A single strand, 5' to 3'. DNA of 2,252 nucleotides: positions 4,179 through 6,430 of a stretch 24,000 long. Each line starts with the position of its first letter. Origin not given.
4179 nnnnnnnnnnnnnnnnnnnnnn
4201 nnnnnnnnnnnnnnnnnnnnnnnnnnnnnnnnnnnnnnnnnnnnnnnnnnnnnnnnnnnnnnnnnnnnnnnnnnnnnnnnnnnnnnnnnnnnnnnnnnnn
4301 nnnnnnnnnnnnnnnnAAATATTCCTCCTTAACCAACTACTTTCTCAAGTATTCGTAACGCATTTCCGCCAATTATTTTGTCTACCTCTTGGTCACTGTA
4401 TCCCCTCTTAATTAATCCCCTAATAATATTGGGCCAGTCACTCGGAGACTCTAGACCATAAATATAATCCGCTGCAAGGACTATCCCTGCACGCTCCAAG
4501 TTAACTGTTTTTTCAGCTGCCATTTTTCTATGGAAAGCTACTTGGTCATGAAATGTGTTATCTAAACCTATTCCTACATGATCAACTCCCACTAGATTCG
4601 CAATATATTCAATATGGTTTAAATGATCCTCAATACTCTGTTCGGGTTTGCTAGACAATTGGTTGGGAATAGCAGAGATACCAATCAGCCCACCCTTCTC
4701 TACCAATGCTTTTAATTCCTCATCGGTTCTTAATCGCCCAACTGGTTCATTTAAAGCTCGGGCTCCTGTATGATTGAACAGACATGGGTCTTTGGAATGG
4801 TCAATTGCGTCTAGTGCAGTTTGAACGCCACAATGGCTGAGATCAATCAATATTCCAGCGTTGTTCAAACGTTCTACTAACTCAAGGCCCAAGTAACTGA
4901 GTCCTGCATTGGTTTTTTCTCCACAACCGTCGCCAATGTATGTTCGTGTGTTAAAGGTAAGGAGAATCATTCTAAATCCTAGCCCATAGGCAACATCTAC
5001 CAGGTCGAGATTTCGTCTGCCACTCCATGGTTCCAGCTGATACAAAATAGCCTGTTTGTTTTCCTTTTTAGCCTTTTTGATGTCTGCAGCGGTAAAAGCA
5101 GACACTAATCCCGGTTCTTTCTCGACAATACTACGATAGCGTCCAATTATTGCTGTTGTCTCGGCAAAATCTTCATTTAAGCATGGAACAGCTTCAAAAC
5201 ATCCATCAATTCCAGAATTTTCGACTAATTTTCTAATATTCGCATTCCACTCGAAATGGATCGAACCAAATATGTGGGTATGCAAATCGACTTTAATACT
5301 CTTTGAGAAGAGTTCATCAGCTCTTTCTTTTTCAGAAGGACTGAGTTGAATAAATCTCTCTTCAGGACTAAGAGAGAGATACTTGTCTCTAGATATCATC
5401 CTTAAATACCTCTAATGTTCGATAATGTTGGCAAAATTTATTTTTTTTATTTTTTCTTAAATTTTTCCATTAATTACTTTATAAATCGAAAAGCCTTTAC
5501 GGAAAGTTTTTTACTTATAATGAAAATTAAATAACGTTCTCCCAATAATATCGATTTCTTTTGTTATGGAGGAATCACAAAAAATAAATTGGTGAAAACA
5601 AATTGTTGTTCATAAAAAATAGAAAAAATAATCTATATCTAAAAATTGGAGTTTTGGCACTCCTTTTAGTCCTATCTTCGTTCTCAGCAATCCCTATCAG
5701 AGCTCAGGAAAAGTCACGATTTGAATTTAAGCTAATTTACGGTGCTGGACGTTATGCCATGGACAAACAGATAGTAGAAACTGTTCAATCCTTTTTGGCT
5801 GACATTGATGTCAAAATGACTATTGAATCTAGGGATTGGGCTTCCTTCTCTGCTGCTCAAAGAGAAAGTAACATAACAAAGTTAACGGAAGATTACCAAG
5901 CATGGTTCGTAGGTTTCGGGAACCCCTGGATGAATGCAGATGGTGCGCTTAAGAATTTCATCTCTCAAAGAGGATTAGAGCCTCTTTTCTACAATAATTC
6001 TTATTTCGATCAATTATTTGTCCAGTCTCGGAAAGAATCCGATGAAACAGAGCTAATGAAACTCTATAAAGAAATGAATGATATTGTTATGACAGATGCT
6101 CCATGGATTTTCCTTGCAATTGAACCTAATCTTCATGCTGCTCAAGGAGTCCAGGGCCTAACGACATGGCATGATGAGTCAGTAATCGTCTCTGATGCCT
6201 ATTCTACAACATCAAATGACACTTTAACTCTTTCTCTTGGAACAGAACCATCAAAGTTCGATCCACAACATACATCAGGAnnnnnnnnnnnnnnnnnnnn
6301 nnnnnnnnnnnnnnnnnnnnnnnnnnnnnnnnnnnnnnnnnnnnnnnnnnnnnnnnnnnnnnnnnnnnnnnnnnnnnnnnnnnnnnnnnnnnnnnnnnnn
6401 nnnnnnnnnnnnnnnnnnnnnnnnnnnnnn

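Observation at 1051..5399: Four tandem M19-like genes arranged as an alternating A-B-A-B array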

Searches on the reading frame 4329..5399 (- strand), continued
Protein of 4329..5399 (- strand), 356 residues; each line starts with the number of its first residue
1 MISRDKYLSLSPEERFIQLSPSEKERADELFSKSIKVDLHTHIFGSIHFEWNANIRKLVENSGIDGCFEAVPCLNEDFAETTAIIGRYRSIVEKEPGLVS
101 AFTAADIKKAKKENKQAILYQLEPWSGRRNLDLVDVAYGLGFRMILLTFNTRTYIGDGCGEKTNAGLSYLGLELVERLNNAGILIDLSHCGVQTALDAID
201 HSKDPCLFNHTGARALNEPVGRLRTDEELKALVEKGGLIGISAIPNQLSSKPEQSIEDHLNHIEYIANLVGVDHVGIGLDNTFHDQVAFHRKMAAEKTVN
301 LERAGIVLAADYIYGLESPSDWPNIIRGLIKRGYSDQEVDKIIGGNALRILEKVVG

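Call 56: list_cluster_members(proteins=[P0121, P0001])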
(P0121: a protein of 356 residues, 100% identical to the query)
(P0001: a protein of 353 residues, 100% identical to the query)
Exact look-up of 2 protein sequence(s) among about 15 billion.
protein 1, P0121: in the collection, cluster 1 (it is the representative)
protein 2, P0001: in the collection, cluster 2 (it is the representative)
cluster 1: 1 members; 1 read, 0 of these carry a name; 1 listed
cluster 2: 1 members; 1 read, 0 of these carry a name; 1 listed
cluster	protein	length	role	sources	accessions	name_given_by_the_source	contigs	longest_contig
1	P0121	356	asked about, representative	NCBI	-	-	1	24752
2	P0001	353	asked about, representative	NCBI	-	-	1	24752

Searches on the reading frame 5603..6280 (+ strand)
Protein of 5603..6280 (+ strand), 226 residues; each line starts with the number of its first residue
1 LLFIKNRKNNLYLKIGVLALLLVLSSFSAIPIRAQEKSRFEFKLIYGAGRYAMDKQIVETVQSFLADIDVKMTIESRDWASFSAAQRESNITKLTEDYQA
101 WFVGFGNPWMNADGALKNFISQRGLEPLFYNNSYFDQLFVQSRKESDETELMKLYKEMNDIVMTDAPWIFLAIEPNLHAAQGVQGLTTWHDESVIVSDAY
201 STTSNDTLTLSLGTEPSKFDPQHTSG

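Call 67: search_protein_families(library=pfam, proteins=[window:5603-6280:+], max_evalue=1)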
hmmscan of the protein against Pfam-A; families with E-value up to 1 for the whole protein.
seq(226 aa): 2 families
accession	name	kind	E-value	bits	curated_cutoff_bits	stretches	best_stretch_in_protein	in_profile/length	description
PF00496.27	SBP_bac_5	-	0.00021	21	32.4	1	41-122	289-363/368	Bacterial extracellular solute-binding proteins, family 5 Middle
PF24872.1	DUF2110_N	-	0.2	12.2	28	1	45-81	8-47/72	DUF2110 N-terminal domain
